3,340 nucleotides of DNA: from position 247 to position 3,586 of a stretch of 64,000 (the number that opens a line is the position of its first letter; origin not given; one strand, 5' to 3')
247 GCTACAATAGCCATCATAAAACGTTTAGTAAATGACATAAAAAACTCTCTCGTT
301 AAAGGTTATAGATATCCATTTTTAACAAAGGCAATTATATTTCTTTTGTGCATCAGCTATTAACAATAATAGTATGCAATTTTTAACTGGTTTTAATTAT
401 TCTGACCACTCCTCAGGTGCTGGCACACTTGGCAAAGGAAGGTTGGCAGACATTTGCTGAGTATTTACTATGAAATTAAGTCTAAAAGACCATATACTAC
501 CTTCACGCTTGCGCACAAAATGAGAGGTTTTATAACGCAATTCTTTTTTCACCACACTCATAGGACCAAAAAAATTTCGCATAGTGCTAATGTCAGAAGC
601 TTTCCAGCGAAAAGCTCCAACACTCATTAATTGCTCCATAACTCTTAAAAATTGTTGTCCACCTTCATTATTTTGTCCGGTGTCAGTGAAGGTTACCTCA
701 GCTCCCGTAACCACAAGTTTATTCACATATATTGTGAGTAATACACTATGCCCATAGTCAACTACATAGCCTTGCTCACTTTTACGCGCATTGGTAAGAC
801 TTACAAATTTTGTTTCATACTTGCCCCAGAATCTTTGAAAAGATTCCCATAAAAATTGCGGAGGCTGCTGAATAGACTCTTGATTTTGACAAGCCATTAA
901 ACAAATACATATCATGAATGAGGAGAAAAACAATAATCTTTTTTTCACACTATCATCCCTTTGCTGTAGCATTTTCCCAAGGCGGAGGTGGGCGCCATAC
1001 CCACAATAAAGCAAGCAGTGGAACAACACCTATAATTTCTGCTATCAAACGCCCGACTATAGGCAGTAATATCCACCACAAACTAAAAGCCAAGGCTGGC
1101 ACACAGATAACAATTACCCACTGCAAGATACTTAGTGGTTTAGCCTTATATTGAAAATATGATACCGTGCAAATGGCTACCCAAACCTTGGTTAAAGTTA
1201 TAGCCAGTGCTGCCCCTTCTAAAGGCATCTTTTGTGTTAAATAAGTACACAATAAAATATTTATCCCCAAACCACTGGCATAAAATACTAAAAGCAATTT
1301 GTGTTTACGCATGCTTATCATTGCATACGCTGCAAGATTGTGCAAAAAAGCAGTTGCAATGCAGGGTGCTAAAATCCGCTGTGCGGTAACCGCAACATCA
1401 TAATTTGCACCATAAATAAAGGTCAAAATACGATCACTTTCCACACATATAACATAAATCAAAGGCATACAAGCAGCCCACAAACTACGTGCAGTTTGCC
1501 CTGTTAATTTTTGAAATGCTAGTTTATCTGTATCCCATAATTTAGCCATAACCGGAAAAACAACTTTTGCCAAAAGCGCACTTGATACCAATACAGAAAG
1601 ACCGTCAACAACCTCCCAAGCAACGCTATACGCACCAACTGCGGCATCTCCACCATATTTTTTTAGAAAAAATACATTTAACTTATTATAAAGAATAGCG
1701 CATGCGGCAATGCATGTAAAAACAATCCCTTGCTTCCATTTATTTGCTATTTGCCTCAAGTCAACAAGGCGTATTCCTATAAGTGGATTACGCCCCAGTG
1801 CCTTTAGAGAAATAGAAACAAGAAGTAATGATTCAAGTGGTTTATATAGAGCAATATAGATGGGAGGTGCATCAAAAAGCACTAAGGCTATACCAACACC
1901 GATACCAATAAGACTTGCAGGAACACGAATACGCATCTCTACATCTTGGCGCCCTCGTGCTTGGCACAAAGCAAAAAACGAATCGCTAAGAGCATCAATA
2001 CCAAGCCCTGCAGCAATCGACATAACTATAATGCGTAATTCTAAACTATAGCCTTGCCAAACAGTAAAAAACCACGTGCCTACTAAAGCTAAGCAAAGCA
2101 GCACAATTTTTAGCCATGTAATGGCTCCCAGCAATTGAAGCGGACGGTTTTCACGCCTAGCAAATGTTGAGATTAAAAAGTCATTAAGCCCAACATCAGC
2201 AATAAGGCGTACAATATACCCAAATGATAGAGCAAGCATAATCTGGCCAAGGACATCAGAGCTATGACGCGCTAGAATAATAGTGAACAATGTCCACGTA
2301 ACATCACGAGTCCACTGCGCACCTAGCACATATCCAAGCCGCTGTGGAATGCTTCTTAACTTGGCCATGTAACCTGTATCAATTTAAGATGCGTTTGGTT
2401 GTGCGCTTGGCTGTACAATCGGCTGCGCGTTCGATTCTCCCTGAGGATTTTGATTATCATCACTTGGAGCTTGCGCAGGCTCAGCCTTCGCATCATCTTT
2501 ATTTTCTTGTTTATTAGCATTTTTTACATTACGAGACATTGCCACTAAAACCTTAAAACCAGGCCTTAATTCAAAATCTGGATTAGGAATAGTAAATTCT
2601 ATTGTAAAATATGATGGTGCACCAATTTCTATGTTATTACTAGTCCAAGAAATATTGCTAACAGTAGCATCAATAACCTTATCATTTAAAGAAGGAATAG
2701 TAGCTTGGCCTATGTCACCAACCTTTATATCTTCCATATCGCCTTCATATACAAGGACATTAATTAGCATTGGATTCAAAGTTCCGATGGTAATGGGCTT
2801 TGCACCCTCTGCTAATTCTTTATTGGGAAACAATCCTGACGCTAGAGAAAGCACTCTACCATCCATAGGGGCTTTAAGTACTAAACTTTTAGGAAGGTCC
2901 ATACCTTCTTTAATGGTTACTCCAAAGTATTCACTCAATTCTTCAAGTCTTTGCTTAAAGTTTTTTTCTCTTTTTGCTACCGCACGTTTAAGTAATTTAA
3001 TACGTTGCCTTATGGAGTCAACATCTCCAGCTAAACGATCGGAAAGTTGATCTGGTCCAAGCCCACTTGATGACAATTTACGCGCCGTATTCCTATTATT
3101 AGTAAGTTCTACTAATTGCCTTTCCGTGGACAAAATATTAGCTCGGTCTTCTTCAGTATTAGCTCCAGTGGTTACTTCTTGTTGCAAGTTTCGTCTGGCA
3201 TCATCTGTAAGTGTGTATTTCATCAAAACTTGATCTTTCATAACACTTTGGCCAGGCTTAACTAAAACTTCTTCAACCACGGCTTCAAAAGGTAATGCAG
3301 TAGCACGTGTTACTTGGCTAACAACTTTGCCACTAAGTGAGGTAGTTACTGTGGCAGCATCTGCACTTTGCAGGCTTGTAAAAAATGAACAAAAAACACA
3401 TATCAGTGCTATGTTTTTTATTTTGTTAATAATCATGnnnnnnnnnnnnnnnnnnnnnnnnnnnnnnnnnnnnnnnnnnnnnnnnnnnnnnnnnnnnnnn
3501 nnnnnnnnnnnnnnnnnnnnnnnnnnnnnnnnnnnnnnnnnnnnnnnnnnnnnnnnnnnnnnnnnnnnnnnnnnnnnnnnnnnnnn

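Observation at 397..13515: Orphan KS-less acyl/amino-lipid biosynthesis-and-export locus (best candidate for an undescribed system)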

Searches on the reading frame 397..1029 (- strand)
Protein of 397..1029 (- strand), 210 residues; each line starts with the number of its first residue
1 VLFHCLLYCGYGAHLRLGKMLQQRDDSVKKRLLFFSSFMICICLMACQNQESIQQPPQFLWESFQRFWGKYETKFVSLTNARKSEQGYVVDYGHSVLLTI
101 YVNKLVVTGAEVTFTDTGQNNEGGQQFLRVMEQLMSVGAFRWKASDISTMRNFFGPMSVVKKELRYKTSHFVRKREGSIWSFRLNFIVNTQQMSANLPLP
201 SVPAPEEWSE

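Call 3: search_protein_families(library=pfam, proteins=[window:397-1029:-], max_evalue=0.01)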
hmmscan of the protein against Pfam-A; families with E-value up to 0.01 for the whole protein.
window:397-1029:- (210 aa): 0 families

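Call 4: search_protein_families(library=ncbifam, proteins=[window:397-1029:-], max_evalue=0.01)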
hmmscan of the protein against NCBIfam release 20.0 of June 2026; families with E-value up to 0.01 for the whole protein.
window:397-1029:- (210 aa): 0 families

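Call 18: search_protein_families(library=pfam, proteins=[window:397-1029:-], max_evalue=10)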
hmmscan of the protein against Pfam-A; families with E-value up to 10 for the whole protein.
window:397-1029:- (210 aa): 0 families

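Call 55: find_homologous_proteins(query=window:400-972:-, max_evalue=0.001)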
Query window:400-972:- (191 aa): 5 proteins with E <= 0.001 among 36 candidates.
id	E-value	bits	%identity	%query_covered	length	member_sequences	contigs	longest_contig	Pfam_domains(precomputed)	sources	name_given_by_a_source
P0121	3.5e-107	374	100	87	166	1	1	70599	-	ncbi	-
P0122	2.9e-68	247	62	82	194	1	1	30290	-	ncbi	-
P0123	8.8e-65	236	60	91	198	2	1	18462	-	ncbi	-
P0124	7.7e-64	233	63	81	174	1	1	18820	-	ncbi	-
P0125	8.0e-62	226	59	87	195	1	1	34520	-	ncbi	-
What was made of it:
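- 397..1029 (-): Small lipoprotein of an unnamed family. The probable true start is Met20, at 972. The large protein database holds only 5 homologues (call 55).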

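Call 67: predict_structure(alignment_id=A4)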
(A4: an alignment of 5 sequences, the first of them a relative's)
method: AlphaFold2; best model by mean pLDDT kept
length: 166 residues; sequences in the alignment: 5
mean_pLDDT: 49.1   pTM: 0.43
mean pLDDT of the five models: 49.1, 46.7, 37.0, 36.6, 35.4
residues with pLDDT >= 90: 0; 70-90: 13; 50-70: 63; < 50: 90
segments of 3 or more residues with pLDDT < 50: 1-48, 72-77, 109-121, 145-166
pLDDT, mean of each block of 10 residues (from residue 1): 31 34 32 38 46 70 62 48 57 56 54 45 61 73 46 37 40
secondary structure, 60 per line:
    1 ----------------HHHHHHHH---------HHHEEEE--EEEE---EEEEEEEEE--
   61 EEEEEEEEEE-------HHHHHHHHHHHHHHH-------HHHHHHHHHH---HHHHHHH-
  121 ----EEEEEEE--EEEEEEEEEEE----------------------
elements in order: H17-24 E37-40 E43-46 E50-58 E61-70 H78-92 H100-109 H113-119 E125-131 E134-144
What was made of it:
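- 397..1029 (-): The AF2 model was poor (pLDDT 49, call 67).
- Tried and rejected: With the five permitted homologues the model was poor (pLDDT 49, call 67), so I ran no fold search on it.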

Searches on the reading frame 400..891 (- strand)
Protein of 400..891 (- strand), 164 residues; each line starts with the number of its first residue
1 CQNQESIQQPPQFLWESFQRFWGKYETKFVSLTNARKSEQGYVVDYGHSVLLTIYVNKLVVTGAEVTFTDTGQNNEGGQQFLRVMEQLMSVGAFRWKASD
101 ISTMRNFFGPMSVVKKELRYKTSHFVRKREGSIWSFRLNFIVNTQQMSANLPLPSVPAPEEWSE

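Call 96: search_solved_structures(query=A3, max_evalue=10)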
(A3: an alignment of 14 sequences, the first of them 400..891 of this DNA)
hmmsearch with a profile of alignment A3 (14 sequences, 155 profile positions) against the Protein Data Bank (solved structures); distinct sequences matched with E-value up to 10: 2.
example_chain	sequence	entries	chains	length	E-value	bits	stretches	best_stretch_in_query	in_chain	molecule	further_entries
1hwu_A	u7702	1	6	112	0.62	12.9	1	41-91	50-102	PII PROTEIN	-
3mse_B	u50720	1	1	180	1.1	12.1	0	56-104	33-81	Calcium-dependent protein kinase, putative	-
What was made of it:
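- Tried and rejected: A profile of the lipoprotein family found nothing in the PDB (call 96).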

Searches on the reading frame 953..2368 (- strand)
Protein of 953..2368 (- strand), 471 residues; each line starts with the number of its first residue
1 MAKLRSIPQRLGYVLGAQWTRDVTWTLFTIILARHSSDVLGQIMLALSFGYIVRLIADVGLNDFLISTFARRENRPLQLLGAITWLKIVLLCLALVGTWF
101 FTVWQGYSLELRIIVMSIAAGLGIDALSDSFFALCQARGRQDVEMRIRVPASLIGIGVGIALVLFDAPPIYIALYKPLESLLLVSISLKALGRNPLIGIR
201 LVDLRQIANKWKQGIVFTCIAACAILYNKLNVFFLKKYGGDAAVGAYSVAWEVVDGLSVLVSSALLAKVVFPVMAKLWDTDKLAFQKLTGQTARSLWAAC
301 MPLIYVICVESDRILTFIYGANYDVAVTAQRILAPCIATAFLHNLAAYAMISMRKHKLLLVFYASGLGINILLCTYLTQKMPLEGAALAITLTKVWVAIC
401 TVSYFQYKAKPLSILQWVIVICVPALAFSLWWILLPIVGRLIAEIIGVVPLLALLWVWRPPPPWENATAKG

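Call 3: search_protein_families(library=pfam, proteins=[window:953-2368:-], max_evalue=0.01)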
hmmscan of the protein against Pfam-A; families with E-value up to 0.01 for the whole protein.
window:953-2368:- (471 aa): 0 families

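Call 4: search_protein_families(library=ncbifam, proteins=[window:953-2368:-], max_evalue=0.01)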
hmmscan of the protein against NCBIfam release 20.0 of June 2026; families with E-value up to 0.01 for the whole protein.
window:953-2368:- (471 aa): 0 families

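Call 18: search_protein_families(library=pfam, proteins=[window:953-2368:-], max_evalue=10)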
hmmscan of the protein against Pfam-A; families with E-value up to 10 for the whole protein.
window:953-2368:- (471 aa): 1 family
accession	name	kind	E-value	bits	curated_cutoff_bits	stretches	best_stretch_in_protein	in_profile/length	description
PF01554.23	MatE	-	0.012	15.7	24.9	1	225-374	10-159/161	MatE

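Call 71: search_solved_structures(query=A5, max_evalue=10)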
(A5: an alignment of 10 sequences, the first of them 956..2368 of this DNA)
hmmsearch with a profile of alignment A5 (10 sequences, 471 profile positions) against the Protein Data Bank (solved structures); distinct sequences matched with E-value up to 10: 3.
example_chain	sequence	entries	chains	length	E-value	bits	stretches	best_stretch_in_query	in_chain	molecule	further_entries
3n3i_A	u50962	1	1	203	0.17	13.9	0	150-201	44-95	Protease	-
2o40_A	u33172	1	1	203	1.8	10.6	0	153-200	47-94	covalent dimer HIV-1 protease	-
8gqi_A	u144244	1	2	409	3.7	9.5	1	128-164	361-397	Thiolase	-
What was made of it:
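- On MOP/PST (Wzx-type) flippase superfamily: The family profile finds no solved structure by sequence (call 71).
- Tried and rejected: The MOP family profile found no solved structure by sequence (call 71).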

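Call 72: search_protein_families(library=ncbifam, alignment_id=A5, max_evalue=0.01)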
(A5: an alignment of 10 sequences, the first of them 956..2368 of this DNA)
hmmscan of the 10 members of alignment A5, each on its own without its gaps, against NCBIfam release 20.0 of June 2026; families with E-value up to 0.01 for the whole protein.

A. member 1, window:956-2368:- (471 aa): 0 families

B. families by the number of members that match (of 10 scanned): 4 families
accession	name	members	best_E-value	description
NF041871.1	Wzx_EPS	2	4e-11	exopolysaccharide biosynthesis flippase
NF007773.0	PRK10459.1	1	9.9e-11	MOP flippase family protein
TIGR02900.1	spore_V_B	1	0.00018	stage V sporulation protein B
TIGR01695.1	murJ_mviN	1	0.00064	murein biosynthesis integral membrane protein MurJ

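Call 82: search_protein_representatives(protein=window:956-2368:-)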
Query: 471 residues. Proteins with E-value up to 0.001 (for the whole library): 2385; up to 1e-10: 270; up to 1e-30: 67. The best 150 are listed.
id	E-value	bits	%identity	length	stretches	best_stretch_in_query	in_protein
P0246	2.0e-191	653.6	62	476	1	3-466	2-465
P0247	1.6e-95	337.4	64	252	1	221-466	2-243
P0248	2.8e-92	326.7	40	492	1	5-452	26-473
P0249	2.2e-90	320.5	61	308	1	3-240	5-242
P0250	1.1e-87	311.6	38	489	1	10-459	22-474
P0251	8.1e-85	302.1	41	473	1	11-459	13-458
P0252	5.0e-84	299.5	67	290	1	221-423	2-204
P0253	1.4e-83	298.0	38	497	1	6-458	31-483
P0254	3.1e-80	287.0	58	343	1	3-236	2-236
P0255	2.0e-79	284.3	39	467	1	6-463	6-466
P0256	2.1e-78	281.0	36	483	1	7-464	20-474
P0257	5.0e-78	279.7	36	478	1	7-459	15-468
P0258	2.8e-77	277.3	39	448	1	26-454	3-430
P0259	5.6e-77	276.3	38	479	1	9-461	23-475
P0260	5.2e-75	269.8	41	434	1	48-459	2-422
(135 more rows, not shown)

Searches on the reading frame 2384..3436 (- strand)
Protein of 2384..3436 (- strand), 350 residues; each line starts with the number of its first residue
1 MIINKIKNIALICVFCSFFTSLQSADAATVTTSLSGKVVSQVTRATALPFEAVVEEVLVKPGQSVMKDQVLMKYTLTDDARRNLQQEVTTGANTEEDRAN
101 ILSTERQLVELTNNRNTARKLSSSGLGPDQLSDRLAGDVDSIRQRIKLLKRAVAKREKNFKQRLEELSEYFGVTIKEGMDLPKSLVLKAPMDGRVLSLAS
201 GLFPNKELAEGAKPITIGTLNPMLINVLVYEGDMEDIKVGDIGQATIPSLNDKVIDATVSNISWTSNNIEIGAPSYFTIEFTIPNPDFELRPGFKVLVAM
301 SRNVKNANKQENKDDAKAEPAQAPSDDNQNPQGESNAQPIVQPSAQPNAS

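Call 3: search_protein_families(library=pfam, proteins=[window:2384-3436:-], max_evalue=0.01)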
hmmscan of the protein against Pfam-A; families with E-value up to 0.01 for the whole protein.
window:2384-3436:- (350 aa): 3 families
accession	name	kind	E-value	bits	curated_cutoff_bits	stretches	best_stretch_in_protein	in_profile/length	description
PF16576.10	HlyD_D23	-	6.8e-09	35.7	30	1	48-293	24-211/214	Barrel-sandwich domain of CusB or HlyD membrane-fusion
PF13437.12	HlyD_3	-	2.8e-07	31.7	22.2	1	186-293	1-106/106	HlyD family secretion protein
PF13533.13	Biotin_lipoyl_2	-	0.00048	20.3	29.8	1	48-73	5-30/32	Biotin-lipoyl like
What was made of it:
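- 2384..3436 (-): Periplasmic adaptor (membrane-fusion protein, HlyD family). HlyD_D23 35.7 bits and HlyD_3 31.7 bits (call 3).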

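Call 4: search_protein_families(library=ncbifam, proteins=[window:2384-3436:-], max_evalue=0.01)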
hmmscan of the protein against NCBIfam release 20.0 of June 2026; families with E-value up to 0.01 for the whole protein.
window:2384-3436:- (350 aa): 3 families
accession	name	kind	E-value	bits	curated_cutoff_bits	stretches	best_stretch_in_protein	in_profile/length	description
TIGR01730.1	RND_mfp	subfamily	1.2e-07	31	94.9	1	187-306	137-250/322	efflux RND transporter periplasmic adaptor subunit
TIGR02971.1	heterocyst_DevB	subfamily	5.2e-07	29.4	129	0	52-168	25-127/327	ABC exporter membrane fusion protein, DevB family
TIGR01843.1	type_I_hlyD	subfamily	2.9e-05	23.2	208.65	1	26-167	28-159/422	HlyD family type I secretion periplasmic adaptor subunit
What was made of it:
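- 2384..3436 (-): Weak RND_mfp and DevB hits (call 4).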
